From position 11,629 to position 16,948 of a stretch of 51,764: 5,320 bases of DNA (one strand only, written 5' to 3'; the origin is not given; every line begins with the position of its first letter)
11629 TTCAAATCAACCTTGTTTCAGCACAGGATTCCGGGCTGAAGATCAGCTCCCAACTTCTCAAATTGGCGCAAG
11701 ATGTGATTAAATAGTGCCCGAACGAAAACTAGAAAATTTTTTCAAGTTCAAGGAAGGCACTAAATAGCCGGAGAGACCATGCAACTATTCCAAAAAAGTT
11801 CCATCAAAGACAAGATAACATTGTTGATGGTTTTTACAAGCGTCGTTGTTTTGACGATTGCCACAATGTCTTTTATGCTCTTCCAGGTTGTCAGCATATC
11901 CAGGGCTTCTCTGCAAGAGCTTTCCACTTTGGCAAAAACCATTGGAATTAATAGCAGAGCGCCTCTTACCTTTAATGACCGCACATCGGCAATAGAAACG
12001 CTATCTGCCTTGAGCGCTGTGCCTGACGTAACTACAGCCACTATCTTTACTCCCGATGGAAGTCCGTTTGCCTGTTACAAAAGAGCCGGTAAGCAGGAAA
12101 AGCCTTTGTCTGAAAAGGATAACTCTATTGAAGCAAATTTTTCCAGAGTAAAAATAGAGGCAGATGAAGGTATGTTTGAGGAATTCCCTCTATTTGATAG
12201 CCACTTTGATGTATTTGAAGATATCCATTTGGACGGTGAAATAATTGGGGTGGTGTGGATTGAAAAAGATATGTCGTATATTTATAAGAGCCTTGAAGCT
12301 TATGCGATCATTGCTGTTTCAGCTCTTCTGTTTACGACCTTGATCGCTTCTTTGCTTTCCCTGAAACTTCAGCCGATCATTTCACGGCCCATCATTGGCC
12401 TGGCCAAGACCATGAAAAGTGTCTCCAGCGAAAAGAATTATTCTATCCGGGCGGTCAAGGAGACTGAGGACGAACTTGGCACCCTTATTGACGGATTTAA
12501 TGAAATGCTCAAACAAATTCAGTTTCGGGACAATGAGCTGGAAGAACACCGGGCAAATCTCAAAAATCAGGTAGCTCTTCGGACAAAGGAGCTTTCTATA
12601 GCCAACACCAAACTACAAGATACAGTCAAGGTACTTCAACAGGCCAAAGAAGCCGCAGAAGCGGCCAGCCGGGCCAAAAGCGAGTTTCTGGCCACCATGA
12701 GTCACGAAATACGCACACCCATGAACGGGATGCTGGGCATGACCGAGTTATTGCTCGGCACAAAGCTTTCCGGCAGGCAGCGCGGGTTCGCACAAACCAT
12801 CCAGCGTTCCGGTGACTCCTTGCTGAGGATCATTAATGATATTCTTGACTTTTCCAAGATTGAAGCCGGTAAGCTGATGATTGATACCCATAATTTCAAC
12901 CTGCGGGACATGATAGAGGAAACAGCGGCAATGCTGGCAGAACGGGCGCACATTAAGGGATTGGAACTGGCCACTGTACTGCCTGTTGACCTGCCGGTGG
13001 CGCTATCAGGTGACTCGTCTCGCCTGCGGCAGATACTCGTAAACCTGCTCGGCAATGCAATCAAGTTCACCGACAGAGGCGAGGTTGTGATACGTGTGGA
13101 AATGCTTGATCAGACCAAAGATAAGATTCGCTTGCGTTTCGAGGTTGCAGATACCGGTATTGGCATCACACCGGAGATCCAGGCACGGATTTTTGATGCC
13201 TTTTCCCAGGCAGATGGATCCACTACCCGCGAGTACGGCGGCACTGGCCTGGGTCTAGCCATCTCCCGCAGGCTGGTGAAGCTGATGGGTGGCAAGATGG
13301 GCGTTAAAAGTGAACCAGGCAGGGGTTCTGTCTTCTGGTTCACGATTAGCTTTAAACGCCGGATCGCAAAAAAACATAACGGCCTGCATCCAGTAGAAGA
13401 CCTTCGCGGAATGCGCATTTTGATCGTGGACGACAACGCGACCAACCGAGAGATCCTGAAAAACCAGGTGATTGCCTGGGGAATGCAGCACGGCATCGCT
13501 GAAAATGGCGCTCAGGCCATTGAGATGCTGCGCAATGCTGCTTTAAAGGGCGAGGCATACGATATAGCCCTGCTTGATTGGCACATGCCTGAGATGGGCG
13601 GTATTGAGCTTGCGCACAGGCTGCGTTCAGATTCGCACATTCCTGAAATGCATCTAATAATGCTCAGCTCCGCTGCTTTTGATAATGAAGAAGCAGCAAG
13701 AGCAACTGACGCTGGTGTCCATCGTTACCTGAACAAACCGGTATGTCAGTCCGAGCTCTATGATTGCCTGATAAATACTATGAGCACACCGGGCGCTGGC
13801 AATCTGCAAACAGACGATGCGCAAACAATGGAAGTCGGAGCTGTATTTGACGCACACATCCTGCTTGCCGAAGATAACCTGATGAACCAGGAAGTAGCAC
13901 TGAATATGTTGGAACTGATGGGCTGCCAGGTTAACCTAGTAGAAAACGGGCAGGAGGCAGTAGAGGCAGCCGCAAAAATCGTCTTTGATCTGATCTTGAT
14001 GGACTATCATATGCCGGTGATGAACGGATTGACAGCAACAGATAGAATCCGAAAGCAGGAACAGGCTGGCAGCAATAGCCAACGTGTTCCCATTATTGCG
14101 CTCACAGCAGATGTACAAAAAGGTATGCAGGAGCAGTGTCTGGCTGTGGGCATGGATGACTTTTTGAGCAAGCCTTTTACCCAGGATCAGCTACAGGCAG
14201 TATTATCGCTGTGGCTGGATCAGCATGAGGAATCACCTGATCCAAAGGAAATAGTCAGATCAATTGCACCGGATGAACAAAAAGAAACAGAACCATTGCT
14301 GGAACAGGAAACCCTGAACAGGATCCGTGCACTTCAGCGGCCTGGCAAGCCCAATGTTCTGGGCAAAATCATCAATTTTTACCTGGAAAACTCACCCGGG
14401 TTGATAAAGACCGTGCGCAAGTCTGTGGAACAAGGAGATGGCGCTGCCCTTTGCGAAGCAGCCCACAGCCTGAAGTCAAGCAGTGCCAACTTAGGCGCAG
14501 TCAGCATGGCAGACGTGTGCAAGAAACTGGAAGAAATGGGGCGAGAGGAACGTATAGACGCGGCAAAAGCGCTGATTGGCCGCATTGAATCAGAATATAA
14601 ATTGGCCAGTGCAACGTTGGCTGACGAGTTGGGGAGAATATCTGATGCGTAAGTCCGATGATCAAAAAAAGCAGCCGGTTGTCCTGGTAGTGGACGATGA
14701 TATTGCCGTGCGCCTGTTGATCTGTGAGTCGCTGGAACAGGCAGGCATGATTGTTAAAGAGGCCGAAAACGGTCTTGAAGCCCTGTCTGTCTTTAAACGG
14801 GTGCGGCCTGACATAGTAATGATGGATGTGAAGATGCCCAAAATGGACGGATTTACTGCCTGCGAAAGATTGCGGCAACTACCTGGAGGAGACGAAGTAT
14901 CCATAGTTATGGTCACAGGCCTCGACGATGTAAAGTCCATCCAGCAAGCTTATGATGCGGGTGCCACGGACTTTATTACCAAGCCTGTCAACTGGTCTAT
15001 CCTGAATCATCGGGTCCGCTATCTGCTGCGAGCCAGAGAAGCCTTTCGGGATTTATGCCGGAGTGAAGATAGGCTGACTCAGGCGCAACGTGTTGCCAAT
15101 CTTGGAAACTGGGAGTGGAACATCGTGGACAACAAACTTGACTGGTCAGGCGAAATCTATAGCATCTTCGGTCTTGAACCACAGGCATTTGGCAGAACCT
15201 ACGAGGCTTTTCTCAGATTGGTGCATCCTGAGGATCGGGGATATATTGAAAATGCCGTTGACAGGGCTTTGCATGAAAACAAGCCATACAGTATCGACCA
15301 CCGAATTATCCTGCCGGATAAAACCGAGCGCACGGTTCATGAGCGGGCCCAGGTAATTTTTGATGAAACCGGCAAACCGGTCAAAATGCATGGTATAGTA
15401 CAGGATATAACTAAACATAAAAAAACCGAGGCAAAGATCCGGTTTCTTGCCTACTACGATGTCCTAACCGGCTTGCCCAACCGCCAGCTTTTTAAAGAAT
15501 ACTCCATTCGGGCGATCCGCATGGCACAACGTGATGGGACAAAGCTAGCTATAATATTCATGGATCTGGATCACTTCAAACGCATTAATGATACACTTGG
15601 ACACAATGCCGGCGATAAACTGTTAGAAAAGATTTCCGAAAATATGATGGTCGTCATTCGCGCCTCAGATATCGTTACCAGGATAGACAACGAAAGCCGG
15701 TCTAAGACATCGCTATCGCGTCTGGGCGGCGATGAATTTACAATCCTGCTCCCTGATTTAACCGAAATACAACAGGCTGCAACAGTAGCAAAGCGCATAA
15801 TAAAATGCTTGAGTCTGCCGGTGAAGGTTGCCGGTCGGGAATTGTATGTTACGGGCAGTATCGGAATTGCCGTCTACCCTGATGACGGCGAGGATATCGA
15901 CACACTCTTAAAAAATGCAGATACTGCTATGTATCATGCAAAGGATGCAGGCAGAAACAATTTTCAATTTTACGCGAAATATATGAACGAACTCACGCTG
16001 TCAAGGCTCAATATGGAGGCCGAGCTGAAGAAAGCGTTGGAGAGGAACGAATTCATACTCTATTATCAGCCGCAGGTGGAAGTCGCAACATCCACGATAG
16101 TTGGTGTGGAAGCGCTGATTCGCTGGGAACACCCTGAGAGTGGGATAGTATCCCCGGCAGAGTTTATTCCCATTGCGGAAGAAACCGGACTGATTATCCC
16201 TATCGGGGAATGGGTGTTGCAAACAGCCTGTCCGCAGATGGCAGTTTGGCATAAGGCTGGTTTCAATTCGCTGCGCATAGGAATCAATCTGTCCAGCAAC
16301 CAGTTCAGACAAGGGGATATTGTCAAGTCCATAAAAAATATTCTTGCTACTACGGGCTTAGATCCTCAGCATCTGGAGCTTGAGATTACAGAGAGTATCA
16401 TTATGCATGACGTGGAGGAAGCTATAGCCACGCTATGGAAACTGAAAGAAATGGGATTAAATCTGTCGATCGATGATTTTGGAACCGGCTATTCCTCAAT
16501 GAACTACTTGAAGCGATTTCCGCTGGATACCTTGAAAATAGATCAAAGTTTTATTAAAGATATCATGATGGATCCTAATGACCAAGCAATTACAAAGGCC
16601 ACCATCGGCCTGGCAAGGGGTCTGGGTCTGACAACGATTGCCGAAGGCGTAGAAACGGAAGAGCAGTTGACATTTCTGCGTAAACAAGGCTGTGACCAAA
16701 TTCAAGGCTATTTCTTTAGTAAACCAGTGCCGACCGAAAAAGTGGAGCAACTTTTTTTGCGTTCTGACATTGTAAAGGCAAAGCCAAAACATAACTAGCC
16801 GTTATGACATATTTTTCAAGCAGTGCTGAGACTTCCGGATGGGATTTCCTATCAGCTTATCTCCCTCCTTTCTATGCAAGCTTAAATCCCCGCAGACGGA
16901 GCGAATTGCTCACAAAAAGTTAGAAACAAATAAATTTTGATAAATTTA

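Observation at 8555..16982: GC-richer 8.3-kb signalling island bracketed by ~47-bp direct repeats that each contain a promoter-like element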

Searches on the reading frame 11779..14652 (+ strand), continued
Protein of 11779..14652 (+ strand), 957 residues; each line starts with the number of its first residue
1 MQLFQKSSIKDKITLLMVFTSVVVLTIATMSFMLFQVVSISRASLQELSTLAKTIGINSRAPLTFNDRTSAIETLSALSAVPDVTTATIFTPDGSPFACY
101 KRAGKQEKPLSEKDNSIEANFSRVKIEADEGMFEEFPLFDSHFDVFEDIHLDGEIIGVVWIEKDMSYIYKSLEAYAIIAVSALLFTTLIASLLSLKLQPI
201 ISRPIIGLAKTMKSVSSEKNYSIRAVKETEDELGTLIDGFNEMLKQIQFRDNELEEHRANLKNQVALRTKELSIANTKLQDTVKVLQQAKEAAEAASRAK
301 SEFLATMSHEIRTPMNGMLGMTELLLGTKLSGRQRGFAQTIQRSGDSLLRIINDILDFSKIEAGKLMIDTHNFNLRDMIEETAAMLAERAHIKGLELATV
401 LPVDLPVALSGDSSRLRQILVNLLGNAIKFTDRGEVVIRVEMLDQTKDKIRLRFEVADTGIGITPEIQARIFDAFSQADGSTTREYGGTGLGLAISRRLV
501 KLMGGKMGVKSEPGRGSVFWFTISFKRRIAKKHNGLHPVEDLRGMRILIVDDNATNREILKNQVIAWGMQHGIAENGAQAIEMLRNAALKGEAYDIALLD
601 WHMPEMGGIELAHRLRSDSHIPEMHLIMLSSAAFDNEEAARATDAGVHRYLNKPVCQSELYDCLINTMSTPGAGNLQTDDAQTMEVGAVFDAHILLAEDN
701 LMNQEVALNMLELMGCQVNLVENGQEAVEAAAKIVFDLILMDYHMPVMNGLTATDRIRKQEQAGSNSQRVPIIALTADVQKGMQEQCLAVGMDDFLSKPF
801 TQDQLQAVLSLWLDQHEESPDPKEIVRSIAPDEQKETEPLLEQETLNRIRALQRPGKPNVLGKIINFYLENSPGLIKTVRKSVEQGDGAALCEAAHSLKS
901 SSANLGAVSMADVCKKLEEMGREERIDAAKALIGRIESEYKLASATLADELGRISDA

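Call 49: search_protein_families(library=ncbifam, proteins=[window:11779-14652:+], max_evalue=0.00001)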
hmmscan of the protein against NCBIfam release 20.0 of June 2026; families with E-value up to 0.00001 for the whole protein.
window:11779-14652:+ (957 aa): 157 families (the best 25 are shown)
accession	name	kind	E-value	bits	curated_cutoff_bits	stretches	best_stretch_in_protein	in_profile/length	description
TIGR02956.1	TMAO_torS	equivalog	7.3e-169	563.8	676.5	2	250-670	414-822/967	TMAO reductase system sensor histidine kinase/response regulator TorS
NF008318.0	PRK11107.1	equivalog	4.9e-155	518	890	1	5-923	2-888/920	two-component sensor histidine kinase BarA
NF011874.0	PRK15347.1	equivalog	9.4e-123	411.1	852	3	168-527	288-616/921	two component system sensor kinase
NF045901.1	HisKinLetSLeg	equivalog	2.4e-114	383.2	1650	3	154-571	155-563/906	two-component system sensor histidine kinase LetS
NF008302.0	PRK11091.1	equivalog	1.8e-112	377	838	2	287-671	270-646/779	aerobic respiration two-component sensor histidine kinase ArcB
NF041947.1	LuxQ_Vibrio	equivalog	1.3e-107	360.8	1200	2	277-666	449-837/843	quorum-sensing autoinducer 2 sensor kinase/phosphatase LuxQ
NF008543.0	PRK11466.1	equivalog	2e-100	337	982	2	249-671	400-801/914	TMAO reductase system sensor histidine kinase/response regulator TorS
NF008099.0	PRK10841.1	equivalog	5.8e-99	332.1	920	3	284-525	454-690/949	two-component system sensor histidine kinase RcsC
NF038297.2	hybrid_HK_HrmK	equivalog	4.6e-87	293.1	725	2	277-659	212-599/607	hybrid histidine kinase/response regulator HrmK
NF007420.1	PRK09959.1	equivalog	1e-65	222.1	1995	2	277-656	689-1062/1197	acid-sensing system histidine kinase EvgS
NF041832.1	near_NosP_CTERM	subfamily_domain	5.9e-62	209.9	400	2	294-661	1-363/370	NahK/ErcS family hybrid sensor histidine kinase/response regulator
NF047465.1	hybrid_HK_LvrA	exception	3.7e-59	200.6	1200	2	258-529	153-426/819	hybrid histidine kinase/response regulator LvrA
NF046044.1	PnpS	equivalog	5.2e-56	190.3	400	1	268-523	138-389/390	two-component system histidine kinase PnpS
NF053592.1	HK_near_YfiR_like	equivalog_domain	1.6e-54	184.8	194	1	8-248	1-222/223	sensor histidine kinase, YfiR-like protein-associated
NF033092.0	HK_WalK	equivalog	1.7e-53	182.1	725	2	277-524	350-593/594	cell wall metabolism sensor histidine kinase WalK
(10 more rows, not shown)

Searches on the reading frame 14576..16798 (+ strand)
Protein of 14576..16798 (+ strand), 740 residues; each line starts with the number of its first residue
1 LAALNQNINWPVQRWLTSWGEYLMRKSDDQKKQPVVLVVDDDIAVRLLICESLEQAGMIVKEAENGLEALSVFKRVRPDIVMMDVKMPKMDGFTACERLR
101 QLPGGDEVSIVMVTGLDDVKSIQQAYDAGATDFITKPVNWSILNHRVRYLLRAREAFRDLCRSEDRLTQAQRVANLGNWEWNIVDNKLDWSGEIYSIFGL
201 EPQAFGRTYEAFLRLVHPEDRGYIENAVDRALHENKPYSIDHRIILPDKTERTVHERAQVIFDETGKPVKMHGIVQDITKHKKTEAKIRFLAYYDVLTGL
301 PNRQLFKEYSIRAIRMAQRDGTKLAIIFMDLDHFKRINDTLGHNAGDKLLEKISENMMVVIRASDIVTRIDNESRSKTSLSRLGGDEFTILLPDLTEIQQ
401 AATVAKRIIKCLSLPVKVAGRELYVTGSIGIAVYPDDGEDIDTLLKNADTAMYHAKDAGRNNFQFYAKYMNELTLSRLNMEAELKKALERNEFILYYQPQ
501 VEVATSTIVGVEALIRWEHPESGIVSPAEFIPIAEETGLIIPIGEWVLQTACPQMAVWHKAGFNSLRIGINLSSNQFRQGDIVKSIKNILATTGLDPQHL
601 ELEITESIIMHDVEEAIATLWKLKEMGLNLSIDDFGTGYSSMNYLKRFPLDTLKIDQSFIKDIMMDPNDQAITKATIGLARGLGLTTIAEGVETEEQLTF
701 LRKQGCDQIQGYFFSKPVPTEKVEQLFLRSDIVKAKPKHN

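Call 6: search_protein_families(library=pfam, proteins=[window:14576-16798:+])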
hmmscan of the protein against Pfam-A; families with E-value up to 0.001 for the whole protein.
window:14576-16798:+ (740 aa): 4 families
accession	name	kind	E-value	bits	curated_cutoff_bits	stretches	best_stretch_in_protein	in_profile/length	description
PF00563.25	EAL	-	3.6e-80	269.2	31.3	1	482-717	2-236/236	EAL domain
PF00990.26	GGDEF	-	2.5e-49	167.6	23.8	1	292-462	1-161/161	Diguanylate cyclase, GGDEF domain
PF00072.30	Response_reg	-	6.7e-29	100.7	30.2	1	36-147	1-110/111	Response regulator receiver domain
PF08447.18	PAS_3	-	2.9e-23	82.4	25.6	1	188-275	2-89/89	PAS fold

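Call 49: search_protein_families(library=ncbifam, proteins=[window:14645-16798:+], max_evalue=0.00001)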
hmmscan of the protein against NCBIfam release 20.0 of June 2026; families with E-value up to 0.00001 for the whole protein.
window:14645-16798:+ (717 aa): 116 families (the best 25 are shown)
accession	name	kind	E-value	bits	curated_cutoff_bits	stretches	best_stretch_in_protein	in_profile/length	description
NF045675.1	PhdiestaseDibA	equivalog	2.4e-158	528.3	980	1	236-701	170-622/623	phosphodiesterase DibA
NF007474.0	PRK10060.1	equivalog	7.1e-130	434.2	782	1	207-706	175-656/663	cyclic di-GMP phosphodiesterase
NF053781.1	cdiGMPphdstlr2612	equivalog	3.4e-123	412.6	1600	2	267-705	838-1266/1268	Tlr1612 family c-di-GMP phosphodiesterase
NF008467.0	PRK11359.1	equivalog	4.3e-109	365.7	857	1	258-701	365-789/800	oxygen-sensing cyclic-di-GMP phosphodiesterase DosP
NF052458.1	PhdiestGepA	equivalog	1.7e-106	357.3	1200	1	263-699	419-836/840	phosphodiesterase GepA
NF007298.0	PRK09776.1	equivalog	1.3e-97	327.9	1135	2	251-700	666-1102/1111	diguanylate cyclase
NF008807.1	PRK11829.1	equivalog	1.4e-84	284.5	733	1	264-703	237-661/670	biofilm formation regulator HmsP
NF007135.0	PRK09581.1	equivalog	3.1e-63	214.2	474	2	268-440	291-452/457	PleD family two-component system response regulator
NF052596.1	RR_EAL_PvrR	equivalog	5.8e-63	212.9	580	2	456-706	142-391/398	response regulator cyclic di-GMP phosphodiesterase PvrR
NF007839.0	PRK10551.1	equivalog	2.1e-58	198.2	461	1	451-704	258-510/518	cyclic di-GMP phosphodiesterase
NF007423.1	PRK09966.1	equivalog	3.5e-45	154.5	325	1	259-433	229-390/390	diguanylate cyclase DgcN/YfiN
NF045673.1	c-di-GMPRcptLapD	equivalog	2.4e-42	145.1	1020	1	263-696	230-646/647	cyclic di-GMP receptor LapD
TIGR00254.1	GGDEF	domain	2.4e-42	144.5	37.4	1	267-441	3-165/168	diguanylate cyclase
NF008281.1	PRK11059.1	equivalog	7.6e-40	136.8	663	1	261-696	213-631/633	RNase E specificity factor CsrD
NF038266.1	diguan_SiaD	equivalog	7.9e-38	130.3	290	1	262-439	87-251/252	biofilm regulation diguanylate cyclase SiaD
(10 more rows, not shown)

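Call 68: find_encoding_contigs(protein=window:14645-16798:+, flank=10000, max_places=8)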
Protein window:14645-16798:+ (717 aa): 1 contig read that carries it; 1 place shown.
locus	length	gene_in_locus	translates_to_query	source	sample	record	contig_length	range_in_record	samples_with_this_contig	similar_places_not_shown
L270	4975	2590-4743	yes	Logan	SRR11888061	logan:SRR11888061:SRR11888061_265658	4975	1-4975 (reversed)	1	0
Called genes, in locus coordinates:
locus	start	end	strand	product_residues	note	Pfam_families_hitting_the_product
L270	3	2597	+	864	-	?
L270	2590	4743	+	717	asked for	PF00072:Response_reg, PF08447:PAS_3, PF00990:GGDEF, PF00563:EAL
